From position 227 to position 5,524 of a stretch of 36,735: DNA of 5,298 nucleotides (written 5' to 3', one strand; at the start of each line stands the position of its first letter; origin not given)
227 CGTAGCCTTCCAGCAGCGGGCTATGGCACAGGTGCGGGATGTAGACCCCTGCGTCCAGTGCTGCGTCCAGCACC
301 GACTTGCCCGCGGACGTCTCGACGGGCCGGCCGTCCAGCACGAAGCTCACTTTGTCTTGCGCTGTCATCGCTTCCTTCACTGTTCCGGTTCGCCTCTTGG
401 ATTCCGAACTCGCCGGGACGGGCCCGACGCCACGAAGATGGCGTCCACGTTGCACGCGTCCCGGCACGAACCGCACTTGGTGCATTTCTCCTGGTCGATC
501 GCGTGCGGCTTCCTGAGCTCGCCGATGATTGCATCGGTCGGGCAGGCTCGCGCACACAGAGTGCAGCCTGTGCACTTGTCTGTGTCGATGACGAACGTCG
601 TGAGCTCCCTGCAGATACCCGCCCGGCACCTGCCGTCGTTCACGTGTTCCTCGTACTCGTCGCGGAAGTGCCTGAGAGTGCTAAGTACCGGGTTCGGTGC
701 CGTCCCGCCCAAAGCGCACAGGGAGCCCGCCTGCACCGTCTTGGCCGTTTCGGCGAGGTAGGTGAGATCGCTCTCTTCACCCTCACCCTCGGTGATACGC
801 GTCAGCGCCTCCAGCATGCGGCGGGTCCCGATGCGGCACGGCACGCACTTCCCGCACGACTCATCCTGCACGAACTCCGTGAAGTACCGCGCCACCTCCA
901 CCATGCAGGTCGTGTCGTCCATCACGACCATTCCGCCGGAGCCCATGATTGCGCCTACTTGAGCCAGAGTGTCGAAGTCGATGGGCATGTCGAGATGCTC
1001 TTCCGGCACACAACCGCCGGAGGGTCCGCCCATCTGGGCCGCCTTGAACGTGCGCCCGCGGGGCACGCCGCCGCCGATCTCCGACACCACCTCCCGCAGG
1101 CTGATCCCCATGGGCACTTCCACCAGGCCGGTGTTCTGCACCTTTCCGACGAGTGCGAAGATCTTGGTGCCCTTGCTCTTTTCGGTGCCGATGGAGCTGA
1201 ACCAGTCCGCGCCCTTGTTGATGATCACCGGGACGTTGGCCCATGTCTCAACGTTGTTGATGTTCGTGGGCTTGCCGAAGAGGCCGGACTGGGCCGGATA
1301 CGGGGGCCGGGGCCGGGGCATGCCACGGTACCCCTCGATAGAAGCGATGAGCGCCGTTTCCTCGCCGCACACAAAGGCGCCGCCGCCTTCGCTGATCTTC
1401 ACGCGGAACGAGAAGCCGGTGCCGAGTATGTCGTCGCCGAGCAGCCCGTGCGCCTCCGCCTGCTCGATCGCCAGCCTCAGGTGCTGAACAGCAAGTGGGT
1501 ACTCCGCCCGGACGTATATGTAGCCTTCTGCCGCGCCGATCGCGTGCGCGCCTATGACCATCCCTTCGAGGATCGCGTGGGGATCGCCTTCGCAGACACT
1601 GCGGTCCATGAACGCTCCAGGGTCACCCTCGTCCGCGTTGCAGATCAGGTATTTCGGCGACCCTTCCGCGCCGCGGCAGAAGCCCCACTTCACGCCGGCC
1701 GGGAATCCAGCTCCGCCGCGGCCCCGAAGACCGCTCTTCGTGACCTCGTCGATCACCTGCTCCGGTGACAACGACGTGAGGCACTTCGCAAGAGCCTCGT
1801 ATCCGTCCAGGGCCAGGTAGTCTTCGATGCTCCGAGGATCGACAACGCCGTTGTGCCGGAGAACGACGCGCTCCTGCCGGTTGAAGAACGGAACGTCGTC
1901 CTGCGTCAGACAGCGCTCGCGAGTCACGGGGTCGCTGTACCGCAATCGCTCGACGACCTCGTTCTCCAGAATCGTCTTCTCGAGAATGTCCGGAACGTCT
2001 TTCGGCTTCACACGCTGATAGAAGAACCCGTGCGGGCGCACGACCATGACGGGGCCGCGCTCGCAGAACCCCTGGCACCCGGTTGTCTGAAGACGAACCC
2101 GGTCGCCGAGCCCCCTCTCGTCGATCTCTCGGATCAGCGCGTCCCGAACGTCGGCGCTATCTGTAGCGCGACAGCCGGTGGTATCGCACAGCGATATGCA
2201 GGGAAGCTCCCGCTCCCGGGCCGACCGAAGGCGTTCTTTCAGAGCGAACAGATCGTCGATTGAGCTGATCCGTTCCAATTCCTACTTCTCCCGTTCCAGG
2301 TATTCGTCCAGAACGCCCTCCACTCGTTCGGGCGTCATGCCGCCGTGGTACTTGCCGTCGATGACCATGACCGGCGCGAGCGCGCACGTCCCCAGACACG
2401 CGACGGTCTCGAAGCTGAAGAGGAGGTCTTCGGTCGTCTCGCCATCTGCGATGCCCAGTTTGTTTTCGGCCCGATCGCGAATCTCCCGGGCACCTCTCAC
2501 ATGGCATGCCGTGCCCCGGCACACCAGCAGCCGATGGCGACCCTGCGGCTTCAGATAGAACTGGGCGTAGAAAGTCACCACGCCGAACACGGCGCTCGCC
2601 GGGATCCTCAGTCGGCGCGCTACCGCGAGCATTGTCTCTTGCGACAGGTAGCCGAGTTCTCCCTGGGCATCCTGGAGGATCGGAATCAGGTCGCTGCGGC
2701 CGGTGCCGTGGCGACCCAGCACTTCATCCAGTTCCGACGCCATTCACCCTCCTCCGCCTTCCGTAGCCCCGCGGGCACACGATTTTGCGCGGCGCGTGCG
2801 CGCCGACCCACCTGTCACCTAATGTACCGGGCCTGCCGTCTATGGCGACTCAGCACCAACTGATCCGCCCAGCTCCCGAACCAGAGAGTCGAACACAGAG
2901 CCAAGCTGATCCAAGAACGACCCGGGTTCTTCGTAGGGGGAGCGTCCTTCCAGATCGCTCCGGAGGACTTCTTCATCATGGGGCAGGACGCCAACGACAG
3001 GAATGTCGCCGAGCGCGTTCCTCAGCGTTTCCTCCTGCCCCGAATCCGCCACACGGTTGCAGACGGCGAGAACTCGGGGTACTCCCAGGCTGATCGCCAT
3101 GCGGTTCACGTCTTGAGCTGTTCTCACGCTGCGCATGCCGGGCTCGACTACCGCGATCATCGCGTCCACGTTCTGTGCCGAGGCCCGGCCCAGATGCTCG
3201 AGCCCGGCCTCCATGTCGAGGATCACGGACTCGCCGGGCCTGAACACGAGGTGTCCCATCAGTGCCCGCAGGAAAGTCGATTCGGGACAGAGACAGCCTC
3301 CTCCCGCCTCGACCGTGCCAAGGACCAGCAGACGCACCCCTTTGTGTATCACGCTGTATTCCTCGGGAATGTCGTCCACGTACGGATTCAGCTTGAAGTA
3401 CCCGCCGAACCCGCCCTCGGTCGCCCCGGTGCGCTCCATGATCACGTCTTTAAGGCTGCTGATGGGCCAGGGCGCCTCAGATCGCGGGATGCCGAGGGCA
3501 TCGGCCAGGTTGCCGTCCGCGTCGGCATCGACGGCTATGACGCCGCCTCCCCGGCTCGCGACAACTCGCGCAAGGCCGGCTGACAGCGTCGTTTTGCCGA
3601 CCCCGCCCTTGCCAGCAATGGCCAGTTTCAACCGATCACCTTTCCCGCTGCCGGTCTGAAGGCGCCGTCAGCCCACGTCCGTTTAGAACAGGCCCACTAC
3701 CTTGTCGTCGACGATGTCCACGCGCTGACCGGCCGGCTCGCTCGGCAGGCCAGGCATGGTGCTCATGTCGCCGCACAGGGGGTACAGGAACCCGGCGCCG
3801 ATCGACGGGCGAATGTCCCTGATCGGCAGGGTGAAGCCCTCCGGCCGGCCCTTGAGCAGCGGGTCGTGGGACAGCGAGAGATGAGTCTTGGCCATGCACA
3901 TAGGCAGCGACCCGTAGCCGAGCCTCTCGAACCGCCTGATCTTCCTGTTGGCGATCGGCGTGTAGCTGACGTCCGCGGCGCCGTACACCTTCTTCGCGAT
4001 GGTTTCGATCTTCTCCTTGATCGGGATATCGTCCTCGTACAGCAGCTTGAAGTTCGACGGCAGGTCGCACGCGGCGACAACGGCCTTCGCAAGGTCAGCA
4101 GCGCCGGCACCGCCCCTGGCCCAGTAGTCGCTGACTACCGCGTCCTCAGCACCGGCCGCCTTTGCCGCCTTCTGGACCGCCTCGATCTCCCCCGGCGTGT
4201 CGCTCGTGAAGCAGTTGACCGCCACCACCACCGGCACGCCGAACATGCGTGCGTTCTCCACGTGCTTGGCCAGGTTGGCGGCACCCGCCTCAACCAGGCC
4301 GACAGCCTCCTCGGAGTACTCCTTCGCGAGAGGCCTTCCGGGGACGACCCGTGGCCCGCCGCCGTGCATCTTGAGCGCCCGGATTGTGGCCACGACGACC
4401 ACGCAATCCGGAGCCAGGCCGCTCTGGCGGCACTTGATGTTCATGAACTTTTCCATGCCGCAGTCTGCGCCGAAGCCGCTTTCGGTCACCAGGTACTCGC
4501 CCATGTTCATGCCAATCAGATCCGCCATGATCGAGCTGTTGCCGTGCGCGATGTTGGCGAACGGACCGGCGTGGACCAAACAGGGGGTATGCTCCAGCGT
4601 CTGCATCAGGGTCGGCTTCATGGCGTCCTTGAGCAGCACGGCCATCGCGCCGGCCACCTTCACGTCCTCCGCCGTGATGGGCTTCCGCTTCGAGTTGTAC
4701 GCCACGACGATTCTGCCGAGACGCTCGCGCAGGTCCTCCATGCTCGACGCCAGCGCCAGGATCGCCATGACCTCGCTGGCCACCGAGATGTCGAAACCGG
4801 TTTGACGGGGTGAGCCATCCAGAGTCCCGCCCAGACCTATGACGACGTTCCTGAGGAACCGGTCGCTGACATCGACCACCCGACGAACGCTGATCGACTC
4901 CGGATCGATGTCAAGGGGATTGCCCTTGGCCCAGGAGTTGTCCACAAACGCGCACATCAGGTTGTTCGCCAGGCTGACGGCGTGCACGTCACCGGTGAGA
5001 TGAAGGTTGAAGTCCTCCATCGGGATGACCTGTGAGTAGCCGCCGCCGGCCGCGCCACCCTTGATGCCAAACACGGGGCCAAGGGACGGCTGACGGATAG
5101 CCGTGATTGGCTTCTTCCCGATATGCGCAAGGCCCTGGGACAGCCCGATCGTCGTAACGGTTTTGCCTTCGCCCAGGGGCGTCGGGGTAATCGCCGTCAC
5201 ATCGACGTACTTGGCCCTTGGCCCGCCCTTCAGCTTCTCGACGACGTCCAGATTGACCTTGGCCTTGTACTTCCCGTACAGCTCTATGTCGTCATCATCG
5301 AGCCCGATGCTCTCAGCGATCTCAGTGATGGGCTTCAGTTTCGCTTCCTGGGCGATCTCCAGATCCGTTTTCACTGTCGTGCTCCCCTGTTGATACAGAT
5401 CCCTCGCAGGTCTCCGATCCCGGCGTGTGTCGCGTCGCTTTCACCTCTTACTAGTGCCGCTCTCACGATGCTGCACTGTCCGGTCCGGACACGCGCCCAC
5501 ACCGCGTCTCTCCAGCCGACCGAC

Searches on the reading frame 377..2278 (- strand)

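Call 68: search_protein_families(library=pfam, proteins=[window:377-2278:-], max_evalue=0.00001)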
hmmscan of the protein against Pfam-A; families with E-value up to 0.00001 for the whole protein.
window:377-2278:- (633 aa): 11 families
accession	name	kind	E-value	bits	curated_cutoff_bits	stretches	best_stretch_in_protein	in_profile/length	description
PF01512.22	Complex1_51K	-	1.3e-46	158.6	31.2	1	179-350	1-149/150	Nuo51 FMN-binding domain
PF10589.14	NADH_4Fe-4S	-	4.4e-34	116.7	23.5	1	461-545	1-85/85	NADH-ubiquinone oxidoreductase-F iron-sulfur binding region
PF00037.32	Fer4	-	9.3e-14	51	21.1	1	563-584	2-23/24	4Fe-4S binding domain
PF14697.11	Fer4_21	-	2.5e-08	34.4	35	1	563-614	2-57/59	4Fe-4S dicluster domain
PF13237.11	Fer4_10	-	3.1e-08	33.9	25.5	1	563-609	3-52/53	4Fe-4S dicluster domain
PF12838.12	Fer4_7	-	5.7e-08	33.5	27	0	560-583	29-52/52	4Fe-4S dicluster domain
PF01257.25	2Fe-2S_thioredx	-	6.8e-08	32.9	24.8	1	28-101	68-143/145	Thioredoxin-like [2Fe-2S] ferredoxin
PF12797.12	Fer4_2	-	8.6e-08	32.1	24.5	0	562-581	3-22/22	4Fe-4S binding domain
PF12837.12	Fer4_6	-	1.3e-07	31.6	25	1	562-584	2-24/24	4Fe-4S binding domain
PF13187.11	Fer4_9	-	3.2e-07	30.7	27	1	568-614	1-52/52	4Fe-4S dicluster domain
PF10531.15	SLBB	-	7e-06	26.2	27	0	374-422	2-53/55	SLBB domain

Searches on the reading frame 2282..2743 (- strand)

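Call 68: search_protein_families(library=pfam, proteins=[window:2282-2743:-], max_evalue=0.00001)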
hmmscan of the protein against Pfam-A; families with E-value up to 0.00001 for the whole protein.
window:2282-2743:- (153 aa): 1 family
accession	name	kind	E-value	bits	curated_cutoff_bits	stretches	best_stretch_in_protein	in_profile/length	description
PF01257.25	2Fe-2S_thioredx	-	4.9e-49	166.3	24.8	1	6-148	2-144/145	Thioredoxin-like [2Fe-2S] ferredoxin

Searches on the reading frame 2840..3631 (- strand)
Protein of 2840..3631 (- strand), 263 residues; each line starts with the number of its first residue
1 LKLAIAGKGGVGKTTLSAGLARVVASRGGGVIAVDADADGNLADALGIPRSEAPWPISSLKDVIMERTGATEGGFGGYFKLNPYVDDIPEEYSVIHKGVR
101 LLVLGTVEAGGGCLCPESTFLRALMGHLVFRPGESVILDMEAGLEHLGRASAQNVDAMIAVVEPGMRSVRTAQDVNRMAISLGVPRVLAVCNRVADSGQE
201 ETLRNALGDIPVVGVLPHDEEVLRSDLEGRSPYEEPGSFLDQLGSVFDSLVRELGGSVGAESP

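Call 68: search_protein_families(library=pfam, proteins=[window:2840-3631:-], max_evalue=0.00001)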
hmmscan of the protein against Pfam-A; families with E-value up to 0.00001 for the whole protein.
window:2840-3631:- (263 aa): 3 families
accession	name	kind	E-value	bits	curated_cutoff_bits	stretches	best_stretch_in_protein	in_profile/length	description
PF01656.29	CbiA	-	3.1e-17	63.1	25.4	1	4-230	3-123/125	CobQ/CobB/MinD/ParA nucleotide binding domain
PF13614.12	AAA_31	-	9.8e-09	35.8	27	1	7-53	9-55/177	AAA domain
PF02374.21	ArsA_ATPase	-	3.2e-07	30.3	24.3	1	4-51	5-52/305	Anion-transporting ATPase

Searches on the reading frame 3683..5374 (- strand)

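Call 68: search_protein_families(library=pfam, proteins=[window:3683-5374:-], max_evalue=0.00001)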
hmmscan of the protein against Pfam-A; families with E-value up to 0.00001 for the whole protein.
window:3683-5374:- (563 aa): 1 family
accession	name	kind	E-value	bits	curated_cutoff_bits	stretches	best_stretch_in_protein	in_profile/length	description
PF01268.25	FTHFS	-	9.1e-257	853.2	27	1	2-563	1-556/556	Formate--tetrahydrofolate ligase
